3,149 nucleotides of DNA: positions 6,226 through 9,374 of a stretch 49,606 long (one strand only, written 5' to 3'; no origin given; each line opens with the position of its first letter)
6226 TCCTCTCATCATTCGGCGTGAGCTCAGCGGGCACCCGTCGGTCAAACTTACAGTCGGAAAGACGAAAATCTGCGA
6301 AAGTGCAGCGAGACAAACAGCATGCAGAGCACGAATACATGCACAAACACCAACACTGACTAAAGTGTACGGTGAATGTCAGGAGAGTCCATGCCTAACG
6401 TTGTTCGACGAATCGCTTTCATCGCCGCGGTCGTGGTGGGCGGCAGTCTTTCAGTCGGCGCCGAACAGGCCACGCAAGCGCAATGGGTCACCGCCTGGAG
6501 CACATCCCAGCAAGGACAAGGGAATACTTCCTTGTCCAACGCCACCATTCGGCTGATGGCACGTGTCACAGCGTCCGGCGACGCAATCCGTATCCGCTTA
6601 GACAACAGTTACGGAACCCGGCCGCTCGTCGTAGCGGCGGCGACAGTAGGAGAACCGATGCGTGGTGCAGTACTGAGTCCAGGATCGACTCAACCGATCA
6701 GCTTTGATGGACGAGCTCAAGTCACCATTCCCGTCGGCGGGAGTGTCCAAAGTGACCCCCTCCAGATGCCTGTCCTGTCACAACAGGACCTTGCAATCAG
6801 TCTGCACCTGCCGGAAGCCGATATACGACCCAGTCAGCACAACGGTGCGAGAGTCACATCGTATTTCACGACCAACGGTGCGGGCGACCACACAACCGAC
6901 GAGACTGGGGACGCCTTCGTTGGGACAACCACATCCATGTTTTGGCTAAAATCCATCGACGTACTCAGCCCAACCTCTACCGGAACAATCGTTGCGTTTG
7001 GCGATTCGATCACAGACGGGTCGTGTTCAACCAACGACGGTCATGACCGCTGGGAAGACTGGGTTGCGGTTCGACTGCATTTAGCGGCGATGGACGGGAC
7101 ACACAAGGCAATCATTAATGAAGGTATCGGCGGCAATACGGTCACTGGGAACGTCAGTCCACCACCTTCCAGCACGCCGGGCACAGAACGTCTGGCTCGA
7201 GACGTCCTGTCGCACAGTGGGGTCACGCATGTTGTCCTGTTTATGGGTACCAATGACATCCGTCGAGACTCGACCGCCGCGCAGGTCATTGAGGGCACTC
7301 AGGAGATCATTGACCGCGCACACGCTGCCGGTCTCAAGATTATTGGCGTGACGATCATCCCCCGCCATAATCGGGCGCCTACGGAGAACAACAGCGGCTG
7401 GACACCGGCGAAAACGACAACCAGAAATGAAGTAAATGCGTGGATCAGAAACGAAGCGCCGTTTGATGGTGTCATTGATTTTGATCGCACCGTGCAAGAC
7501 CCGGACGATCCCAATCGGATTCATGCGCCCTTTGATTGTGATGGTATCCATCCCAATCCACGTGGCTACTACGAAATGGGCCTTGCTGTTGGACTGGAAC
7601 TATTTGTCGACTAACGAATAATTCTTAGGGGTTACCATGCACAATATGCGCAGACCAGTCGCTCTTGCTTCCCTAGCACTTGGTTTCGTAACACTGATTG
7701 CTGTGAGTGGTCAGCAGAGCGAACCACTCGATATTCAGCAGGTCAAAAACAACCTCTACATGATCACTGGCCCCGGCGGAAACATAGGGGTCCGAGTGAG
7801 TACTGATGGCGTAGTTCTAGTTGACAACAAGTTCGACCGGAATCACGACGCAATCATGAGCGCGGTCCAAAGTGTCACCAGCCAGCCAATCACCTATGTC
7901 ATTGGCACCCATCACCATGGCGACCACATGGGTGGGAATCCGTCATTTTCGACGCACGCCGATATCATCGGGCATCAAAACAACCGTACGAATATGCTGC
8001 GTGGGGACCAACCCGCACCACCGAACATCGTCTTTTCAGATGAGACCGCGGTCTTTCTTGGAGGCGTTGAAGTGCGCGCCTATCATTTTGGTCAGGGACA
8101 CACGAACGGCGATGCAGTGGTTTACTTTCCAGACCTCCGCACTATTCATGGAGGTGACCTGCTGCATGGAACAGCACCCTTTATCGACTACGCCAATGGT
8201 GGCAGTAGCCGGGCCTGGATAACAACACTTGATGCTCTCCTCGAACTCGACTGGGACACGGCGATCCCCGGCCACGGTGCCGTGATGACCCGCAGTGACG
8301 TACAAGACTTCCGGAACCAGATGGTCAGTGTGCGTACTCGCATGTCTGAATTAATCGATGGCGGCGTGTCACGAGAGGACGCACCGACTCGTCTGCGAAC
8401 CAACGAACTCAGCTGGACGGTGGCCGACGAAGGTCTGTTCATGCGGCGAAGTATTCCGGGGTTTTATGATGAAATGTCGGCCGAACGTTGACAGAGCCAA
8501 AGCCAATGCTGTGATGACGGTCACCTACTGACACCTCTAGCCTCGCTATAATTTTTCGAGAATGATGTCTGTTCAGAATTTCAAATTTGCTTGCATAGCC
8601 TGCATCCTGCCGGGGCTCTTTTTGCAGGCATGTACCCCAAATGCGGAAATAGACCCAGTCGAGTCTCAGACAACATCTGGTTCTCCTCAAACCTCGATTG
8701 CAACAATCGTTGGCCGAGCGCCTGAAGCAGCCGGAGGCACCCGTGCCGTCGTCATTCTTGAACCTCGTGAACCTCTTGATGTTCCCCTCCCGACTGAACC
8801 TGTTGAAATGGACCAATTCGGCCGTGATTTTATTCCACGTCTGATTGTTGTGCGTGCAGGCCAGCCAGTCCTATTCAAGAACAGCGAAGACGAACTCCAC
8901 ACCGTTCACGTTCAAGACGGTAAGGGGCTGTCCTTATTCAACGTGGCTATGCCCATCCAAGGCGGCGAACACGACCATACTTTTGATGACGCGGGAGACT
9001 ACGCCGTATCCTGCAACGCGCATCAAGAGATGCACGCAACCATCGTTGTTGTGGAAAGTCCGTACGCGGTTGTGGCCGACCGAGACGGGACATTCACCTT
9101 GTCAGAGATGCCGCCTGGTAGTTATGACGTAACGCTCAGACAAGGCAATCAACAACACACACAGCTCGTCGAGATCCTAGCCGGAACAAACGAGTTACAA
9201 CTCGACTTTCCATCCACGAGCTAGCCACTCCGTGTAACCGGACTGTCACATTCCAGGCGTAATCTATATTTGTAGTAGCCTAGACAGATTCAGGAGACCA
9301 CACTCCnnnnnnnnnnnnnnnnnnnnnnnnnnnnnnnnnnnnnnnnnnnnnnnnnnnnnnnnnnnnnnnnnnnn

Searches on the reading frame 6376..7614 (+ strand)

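Call 88: search_protein_families(library=pfam, proteins=[window:6376-7614:+])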
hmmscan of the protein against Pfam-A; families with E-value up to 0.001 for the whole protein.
window:6376-7614:+ (412 aa): 2 families
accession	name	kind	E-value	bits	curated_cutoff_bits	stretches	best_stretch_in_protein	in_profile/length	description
PF13472.12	Lipase_GDSL_2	-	7.9e-26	92.1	32.9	1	207-398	1-176/178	GDSL-like Lipase/Acylhydrolase family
PF00657.28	Lipase_GDSL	-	9.8e-18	65.5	23.6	1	205-403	1-206/208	GDSL-like Lipase/Acylhydrolase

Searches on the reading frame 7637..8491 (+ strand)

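Call 3: search_protein_families(library=pfam, proteins=[window:7637-8491:+])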
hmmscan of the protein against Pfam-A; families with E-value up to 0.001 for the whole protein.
window:7637-8491:+ (284 aa): 1 family
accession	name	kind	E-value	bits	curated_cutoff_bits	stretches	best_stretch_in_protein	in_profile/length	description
PF00753.33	Lactamase_B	-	3.6e-15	56.8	22.7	1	48-213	6-196/196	Metallo-beta-lactamase superfamily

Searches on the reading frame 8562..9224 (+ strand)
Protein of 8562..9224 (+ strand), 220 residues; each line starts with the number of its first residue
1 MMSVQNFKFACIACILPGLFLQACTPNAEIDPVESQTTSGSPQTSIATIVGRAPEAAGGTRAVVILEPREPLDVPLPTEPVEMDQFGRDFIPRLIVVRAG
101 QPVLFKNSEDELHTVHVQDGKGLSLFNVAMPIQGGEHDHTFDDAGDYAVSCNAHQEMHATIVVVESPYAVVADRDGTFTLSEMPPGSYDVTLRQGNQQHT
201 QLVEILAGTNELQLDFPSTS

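Call 3: search_protein_families(library=pfam, proteins=[window:8562-9224:+])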
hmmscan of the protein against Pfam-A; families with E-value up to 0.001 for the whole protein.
window:8562-9224:+ (220 aa): 3 families
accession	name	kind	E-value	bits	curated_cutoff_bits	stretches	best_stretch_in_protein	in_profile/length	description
PF13620.12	CarboxypepD_reg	-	1.2e-06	29.1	32.3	1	159-211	17-75/82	Carboxypeptidase regulatory-like domain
PF00127.26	Copper-bind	-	2e-05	25.3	21.2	1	89-163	13-98/99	Copper binding proteins, plastocyanin/azurin family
PF13473.12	Cupredoxin_1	-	8.8e-05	22.9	27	0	89-163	31-104/104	Cupredoxin-like domain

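Call 77: search_protein_families(library=ncbifam, proteins=[window:8562-9224:+], max_evalue=0.001)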
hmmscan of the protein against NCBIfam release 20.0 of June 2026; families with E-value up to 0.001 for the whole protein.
window:8562-9224:+ (220 aa): 1 family
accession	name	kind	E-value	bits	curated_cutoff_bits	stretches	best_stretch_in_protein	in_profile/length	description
TIGR02657.1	amicyanin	equivalog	0.00076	19.8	110.2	0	95-163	13-82/83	amicyanin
